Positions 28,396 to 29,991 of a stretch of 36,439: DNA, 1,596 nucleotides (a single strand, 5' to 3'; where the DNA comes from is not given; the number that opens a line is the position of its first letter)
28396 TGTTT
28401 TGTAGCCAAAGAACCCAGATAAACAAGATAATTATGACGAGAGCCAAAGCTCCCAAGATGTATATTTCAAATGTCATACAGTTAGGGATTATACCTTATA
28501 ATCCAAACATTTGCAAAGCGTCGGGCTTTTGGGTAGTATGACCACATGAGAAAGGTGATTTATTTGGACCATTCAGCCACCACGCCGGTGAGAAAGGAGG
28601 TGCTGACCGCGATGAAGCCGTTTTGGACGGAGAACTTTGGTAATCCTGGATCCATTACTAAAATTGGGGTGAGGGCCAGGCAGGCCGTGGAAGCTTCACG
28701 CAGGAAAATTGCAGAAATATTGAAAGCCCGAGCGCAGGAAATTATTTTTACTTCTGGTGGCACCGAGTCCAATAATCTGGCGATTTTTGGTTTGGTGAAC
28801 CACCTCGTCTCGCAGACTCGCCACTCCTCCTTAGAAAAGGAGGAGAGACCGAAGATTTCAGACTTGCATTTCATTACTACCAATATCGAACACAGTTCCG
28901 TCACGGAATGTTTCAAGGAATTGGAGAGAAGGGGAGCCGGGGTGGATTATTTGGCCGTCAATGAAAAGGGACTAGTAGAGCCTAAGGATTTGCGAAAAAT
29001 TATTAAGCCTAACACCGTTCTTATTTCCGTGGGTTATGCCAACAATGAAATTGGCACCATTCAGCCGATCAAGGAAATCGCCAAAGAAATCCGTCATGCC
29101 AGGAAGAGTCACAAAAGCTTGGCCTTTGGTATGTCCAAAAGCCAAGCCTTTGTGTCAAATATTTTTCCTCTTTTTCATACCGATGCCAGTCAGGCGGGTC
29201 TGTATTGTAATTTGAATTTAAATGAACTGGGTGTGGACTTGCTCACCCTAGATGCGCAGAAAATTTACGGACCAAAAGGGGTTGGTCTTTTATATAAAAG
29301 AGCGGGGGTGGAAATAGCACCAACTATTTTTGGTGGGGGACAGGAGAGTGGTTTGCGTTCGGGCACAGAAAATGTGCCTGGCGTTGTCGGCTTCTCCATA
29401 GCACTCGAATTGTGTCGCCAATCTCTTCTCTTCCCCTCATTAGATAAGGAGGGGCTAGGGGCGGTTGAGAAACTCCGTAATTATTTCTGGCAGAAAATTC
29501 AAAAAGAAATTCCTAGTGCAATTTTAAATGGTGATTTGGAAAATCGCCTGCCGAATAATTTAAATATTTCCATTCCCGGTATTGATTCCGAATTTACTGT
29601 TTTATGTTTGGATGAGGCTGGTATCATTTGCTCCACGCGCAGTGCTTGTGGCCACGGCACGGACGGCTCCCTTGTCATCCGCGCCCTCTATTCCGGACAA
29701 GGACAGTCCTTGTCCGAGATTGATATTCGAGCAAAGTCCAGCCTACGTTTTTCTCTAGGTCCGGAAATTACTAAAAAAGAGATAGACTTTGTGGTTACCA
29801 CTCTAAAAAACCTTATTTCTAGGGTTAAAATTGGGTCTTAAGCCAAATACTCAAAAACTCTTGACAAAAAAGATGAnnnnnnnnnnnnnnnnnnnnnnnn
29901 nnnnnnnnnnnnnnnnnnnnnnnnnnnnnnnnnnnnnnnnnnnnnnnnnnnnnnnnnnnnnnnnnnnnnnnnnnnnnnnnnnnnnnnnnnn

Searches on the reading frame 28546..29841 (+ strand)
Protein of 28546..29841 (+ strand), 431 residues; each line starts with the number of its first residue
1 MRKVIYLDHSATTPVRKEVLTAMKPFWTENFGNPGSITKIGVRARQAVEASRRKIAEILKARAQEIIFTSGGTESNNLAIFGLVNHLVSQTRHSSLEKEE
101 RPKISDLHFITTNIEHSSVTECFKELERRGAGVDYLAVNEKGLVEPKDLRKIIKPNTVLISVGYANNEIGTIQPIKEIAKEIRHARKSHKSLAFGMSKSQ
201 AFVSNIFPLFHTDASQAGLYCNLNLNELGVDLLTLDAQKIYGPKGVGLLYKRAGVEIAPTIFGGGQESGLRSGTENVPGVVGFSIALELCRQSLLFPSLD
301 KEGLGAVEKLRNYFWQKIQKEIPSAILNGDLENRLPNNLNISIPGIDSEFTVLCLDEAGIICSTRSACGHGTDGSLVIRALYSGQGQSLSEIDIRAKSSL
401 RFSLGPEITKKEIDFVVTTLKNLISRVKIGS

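Call 31: find_homologous_proteins(query=window:28546-29841:+, max_evalue=1e-40)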
Query window:28546-29841:+ (431 aa): 7988 proteins with E <= 1e-40 among 8000 candidates; the best 120 are listed.
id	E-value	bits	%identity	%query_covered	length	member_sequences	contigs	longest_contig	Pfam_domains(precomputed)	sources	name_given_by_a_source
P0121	8.7e-282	952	100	100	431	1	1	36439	PF00266.26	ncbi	-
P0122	2.0e-193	661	71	99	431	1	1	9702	PF00266.26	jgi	jgi:cysteine desulfurase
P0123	6.6e-191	653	70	99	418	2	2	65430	PF00266.26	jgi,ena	-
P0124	6.7e-190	650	72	99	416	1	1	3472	PF00266.26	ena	-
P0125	7.2e-187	640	70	98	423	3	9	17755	PF00266.26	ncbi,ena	-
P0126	1.0e-186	639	70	99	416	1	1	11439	PF00266.26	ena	-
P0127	1.1e-184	632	70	98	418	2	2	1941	PF00266.26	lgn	-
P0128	1.3e-182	626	71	97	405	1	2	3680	PF00266.26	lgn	-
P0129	2.2e-182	625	69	99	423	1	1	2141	PF00266.26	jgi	-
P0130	4.1e-180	617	68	99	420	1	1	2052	PF00266.26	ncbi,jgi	jgi:cysteine desulfurase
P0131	1.7e-179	615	68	99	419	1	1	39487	PF00266.26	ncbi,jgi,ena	-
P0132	2.6e-179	615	69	99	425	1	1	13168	PF00266.26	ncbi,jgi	jgi:cysteine desulfurase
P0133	4.8e-178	611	72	94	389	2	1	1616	PF00266.26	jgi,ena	-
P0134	6.4e-178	610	68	99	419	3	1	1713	PF00266.26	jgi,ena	jgi:cysteine desulfurase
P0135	9.8e-175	600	70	97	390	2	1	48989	PF00266.26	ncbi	-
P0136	3.0e-174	598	67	99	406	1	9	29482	PF00266.26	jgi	jgi:cysteine desulfurase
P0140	3.8e-173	594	67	99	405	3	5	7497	PF00266.26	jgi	jgi:cysteine desulfurase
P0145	6.2e-172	590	67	99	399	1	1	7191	PF00266.26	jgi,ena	-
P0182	2.2e-157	543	63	99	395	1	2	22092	PF00266.26,PF01212.28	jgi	jgi:cysteine desulfurase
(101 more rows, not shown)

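Call 36: find_encoding_contigs(protein=P0122, flank=10000, max_places=1)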
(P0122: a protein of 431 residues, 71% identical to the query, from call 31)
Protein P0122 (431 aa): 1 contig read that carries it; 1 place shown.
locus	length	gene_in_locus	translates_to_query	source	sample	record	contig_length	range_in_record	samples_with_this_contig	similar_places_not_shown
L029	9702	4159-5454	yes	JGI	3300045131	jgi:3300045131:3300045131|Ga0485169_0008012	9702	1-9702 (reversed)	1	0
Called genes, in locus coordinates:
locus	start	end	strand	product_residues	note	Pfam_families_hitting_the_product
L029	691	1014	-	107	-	PF02033:RBFA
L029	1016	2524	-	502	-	PF00009:GTP_EFTU, PF00071:Ras (weak), PF01926:MMR_HSR1, PF08477:Roc (faint), PF22042:EF-G_D2, PF11987:IF-2, PF03144:GTP_EFTU_D2 (weak)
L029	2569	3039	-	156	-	PF14584:DUF4446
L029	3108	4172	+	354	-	-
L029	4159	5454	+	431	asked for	PF00266:Aminotran_5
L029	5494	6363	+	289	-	PF13365:Trypsin_2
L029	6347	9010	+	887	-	PF02861:Clp_N, PF23569:NBD_SMAX1, PF00004:AAA, PF17871:AAA_lid_9, PF00004:AAA, PF07724:AAA_2, PF07728:AAA_5, PF10431:ClpB_D2-small, +5 more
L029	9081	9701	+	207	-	?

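Call 37: find_encoding_contigs(protein=P0134, flank=10000, max_places=1)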
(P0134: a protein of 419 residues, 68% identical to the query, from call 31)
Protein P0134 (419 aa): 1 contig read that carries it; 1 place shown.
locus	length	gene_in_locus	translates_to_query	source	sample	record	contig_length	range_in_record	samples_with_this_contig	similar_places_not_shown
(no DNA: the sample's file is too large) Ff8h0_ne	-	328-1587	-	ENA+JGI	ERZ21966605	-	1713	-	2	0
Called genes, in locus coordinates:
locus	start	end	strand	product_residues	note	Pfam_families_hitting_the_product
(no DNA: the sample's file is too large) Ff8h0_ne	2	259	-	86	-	?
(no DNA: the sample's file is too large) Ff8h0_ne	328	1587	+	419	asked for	PF00266:Aminotran_5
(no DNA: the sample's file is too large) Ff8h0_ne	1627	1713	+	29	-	?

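Call 38: find_encoding_contigs(protein=P0135, flank=10000, max_places=1)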
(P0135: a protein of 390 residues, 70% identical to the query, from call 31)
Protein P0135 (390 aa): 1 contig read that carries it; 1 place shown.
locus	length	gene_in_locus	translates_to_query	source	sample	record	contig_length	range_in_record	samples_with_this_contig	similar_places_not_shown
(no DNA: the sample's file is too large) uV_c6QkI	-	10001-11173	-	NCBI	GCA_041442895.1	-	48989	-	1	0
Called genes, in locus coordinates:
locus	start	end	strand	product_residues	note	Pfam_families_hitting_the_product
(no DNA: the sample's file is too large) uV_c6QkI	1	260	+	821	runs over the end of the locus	PF00521:DNA_topoisoIV, PF03989:DNA_gyraseA_C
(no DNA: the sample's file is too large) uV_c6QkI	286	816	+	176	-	PF01209:Ubie_methyltran (weak), PF08704:GCD14 (weak), PF01135:PCMT (weak), PF06325:PrmA (weak), PF13847:Methyltransf_31, PF08241:Methyltransf_11, PF08242:Methyltransf_12, PF13649:Methyltransf_25, +1 more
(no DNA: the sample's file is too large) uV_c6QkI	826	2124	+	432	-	PF01547:SBP_bac_1, PF13416:SBP_bac_8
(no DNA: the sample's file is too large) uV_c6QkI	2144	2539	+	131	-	PF18895:T4SS_pilin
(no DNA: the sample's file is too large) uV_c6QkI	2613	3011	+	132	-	PF04956:TrbC (weak), PF18895:T4SS_pilin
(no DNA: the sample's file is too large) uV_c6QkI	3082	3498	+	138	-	PF18895:T4SS_pilin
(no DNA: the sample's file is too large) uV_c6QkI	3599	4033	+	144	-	PF18895:T4SS_pilin (weak)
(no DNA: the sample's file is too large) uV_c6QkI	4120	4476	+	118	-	PF18895:T4SS_pilin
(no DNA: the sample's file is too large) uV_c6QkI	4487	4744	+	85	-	PF18895:T4SS_pilin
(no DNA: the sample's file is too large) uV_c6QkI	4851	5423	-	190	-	-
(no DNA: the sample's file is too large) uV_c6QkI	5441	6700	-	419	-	-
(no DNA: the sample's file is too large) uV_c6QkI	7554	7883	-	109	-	PF02033:RBFA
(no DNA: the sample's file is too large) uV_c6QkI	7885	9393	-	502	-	PF00009:GTP_EFTU, PF00071:Ras (weak), PF01926:MMR_HSR1, PF08477:Roc (faint), PF22042:EF-G_D2, PF11987:IF-2, PF03144:GTP_EFTU_D2 (weak)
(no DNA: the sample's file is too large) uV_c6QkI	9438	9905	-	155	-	PF14584:DUF4446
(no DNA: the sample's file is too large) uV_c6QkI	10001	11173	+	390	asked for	PF00266:Aminotran_5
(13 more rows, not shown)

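Call 39: find_encoding_contigs(protein=P0145, flank=10000, max_places=1)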
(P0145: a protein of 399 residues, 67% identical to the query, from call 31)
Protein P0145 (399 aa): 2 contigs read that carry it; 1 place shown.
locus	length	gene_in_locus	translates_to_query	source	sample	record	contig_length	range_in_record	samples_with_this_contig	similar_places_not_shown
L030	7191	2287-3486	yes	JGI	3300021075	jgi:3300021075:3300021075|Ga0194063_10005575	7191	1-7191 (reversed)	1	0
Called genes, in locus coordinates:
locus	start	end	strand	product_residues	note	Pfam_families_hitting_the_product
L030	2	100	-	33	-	?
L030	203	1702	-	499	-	PF00009:GTP_EFTU, PF00071:Ras (weak), PF01926:MMR_HSR1, PF02421:FeoB_N (faint), PF08477:Roc (faint), PF22042:EF-G_D2, PF11987:IF-2, PF03144:GTP_EFTU_D2 (weak)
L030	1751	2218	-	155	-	PF14584:DUF4446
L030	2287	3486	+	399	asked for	PF00266:Aminotran_5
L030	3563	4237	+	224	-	-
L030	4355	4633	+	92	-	PF01541:GIY-YIG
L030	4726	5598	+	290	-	PF13365:Trypsin_2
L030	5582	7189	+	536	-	?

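Call 40: find_encoding_contigs(protein=P0136, flank=10000, max_places=1)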
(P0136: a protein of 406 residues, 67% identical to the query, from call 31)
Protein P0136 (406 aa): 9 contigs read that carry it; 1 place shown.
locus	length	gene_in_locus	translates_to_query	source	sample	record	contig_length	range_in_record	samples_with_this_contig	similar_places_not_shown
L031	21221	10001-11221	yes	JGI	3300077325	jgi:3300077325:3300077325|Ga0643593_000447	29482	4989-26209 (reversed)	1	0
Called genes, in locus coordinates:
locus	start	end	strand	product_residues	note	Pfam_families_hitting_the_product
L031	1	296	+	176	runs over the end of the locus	PF01209:Ubie_methyltran, PF08704:GCD14 (weak), PF01135:PCMT, PF05175:MTS (weak), PF13847:Methyltransf_31, PF08241:Methyltransf_11, PF08242:Methyltransf_12, PF13649:Methyltransf_25, +2 more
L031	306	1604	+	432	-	PF01547:SBP_bac_1, PF13416:SBP_bac_8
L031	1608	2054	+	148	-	PF18895:T4SS_pilin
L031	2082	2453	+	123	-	PF04956:TrbC (weak), PF18895:T4SS_pilin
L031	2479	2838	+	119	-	PF18895:T4SS_pilin (weak)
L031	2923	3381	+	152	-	PF18895:T4SS_pilin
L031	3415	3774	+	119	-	PF18895:T4SS_pilin (weak)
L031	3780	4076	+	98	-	PF18895:T4SS_pilin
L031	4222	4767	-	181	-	-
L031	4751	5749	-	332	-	-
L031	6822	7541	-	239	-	PF14528:LAGLIDADG_3 (weak)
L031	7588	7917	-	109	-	PF02033:RBFA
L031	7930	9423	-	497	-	PF00009:GTP_EFTU, PF00071:Ras (weak), PF01926:MMR_HSR1, PF02421:FeoB_N (faint), PF08477:Roc (weak), PF22042:EF-G_D2, PF11987:IF-2, PF03144:GTP_EFTU_D2 (weak)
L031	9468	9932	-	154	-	PF14584:DUF4446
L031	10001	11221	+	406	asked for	PF00266:Aminotran_5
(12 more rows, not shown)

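Call 41: find_encoding_contigs(protein=P0140, flank=10000, max_places=1)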
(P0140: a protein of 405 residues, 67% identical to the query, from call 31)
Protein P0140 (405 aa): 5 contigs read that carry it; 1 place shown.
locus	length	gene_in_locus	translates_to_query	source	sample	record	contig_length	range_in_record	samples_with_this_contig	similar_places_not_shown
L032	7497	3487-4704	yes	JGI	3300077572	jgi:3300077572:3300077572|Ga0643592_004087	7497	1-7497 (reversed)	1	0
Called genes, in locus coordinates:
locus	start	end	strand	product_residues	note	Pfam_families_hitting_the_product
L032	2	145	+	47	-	?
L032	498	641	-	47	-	-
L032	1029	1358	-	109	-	PF02033:RBFA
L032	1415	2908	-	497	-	PF00009:GTP_EFTU, PF00071:Ras (weak), PF01926:MMR_HSR1, PF08477:Roc (weak), PF22042:EF-G_D2, PF11987:IF-2, PF03144:GTP_EFTU_D2 (weak)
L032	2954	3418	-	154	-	PF14584:DUF4446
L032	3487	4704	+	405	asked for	PF00266:Aminotran_5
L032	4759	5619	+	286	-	PF13365:Trypsin_2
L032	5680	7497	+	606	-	?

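Call 45: find_encoding_contigs(protein=P0182, flank=10000, max_places=1)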
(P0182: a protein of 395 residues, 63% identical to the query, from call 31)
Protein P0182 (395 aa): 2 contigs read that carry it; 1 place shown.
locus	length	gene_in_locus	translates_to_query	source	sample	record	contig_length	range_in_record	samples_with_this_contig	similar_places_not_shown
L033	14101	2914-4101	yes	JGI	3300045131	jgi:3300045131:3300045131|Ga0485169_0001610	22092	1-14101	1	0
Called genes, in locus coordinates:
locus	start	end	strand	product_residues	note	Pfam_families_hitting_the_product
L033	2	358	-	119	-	?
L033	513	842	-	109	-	PF02033:RBFA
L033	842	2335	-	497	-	PF00009:GTP_EFTU, PF00071:Ras (weak), PF01926:MMR_HSR1, PF08477:Roc (weak), PF22042:EF-G_D2, PF11987:IF-2, PF03144:GTP_EFTU_D2 (weak)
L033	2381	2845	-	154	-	PF14584:DUF4446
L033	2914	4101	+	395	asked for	PF00266:Aminotran_5, PF01212:Beta_elim_lyase (faint)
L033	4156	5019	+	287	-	PF13365:Trypsin_2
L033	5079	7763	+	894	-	PF02861:Clp_N, PF23569:NBD_SMAX1, PF00004:AAA, PF17871:AAA_lid_9, PF00004:AAA, PF07724:AAA_2, PF07728:AAA_5, PF10431:ClpB_D2-small, +6 more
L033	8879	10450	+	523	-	-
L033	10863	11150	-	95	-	-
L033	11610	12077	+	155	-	PF00383:dCMP_cyt_deam_1, PF14437:MafB19-deam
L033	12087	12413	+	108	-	PF04993:TfoX_N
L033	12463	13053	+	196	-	-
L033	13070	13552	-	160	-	-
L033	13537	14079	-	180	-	PF04542:Sigma70_r2, PF08281:Sigma70_r4_2, PF04545:Sigma70_r4 (weak)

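Call 81: search_protein_families(library=pfam, proteins=[window:28546-29841:+], max_evalue=0.00001)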
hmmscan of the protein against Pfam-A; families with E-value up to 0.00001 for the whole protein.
window:28546-29841:+ (431 aa): 1 family
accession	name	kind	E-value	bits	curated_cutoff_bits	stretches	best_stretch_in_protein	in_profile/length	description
PF00266.25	Aminotran_5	-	1.8e-60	205.3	21.5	2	5-184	1-167/371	Aminotransferase class-V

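Call 91: predict_structure(alignment_id=A4)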
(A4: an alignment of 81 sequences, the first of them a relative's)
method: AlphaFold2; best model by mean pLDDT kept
length: 431 residues; sequences in the alignment: 81
mean_pLDDT: 89.6   pTM: 0.89
mean pLDDT of the five models: 89.6, 87.5, 87.2, 86.9, 86.2
residues with pLDDT >= 90: 328; 70-90: 60; 50-70: 30; < 50: 13
segments of 3 or more residues with pLDDT < 50: 262-266, 268-272, 297-299
pLDDT, mean of each block of 10 residues (from residue 1): 86 89 95 90 95 98 95 94 89 58 94 95 97 97 96 97 95 97 94 77 85 94 95 96 95 89 46 76 96 60 81 98 97 95 95 96 78 88 93 96 93 98 89 63
secondary structure, 60 per line:
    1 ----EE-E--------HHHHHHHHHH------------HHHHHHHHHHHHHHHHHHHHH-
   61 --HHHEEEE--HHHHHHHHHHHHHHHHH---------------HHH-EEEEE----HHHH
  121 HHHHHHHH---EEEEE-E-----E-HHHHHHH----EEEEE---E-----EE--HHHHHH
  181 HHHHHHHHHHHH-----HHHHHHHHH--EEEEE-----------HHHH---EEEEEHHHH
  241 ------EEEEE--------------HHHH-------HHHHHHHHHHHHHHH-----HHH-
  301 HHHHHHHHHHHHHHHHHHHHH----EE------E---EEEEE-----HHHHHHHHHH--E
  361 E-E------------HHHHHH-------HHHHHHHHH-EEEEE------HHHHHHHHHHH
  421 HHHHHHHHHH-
elements in order: H17-26 H39-59 E66-69 H72-88 E108-112 H117-128 E132-136 H146-152 E157-161 H175-192 H198-206 E209-213 H225-228 E232-236 H237-240 E247-251 H266-269 H277-291 H301-321 E338-342 H348-357 H376-381 H389-397 E399-403 H410-430
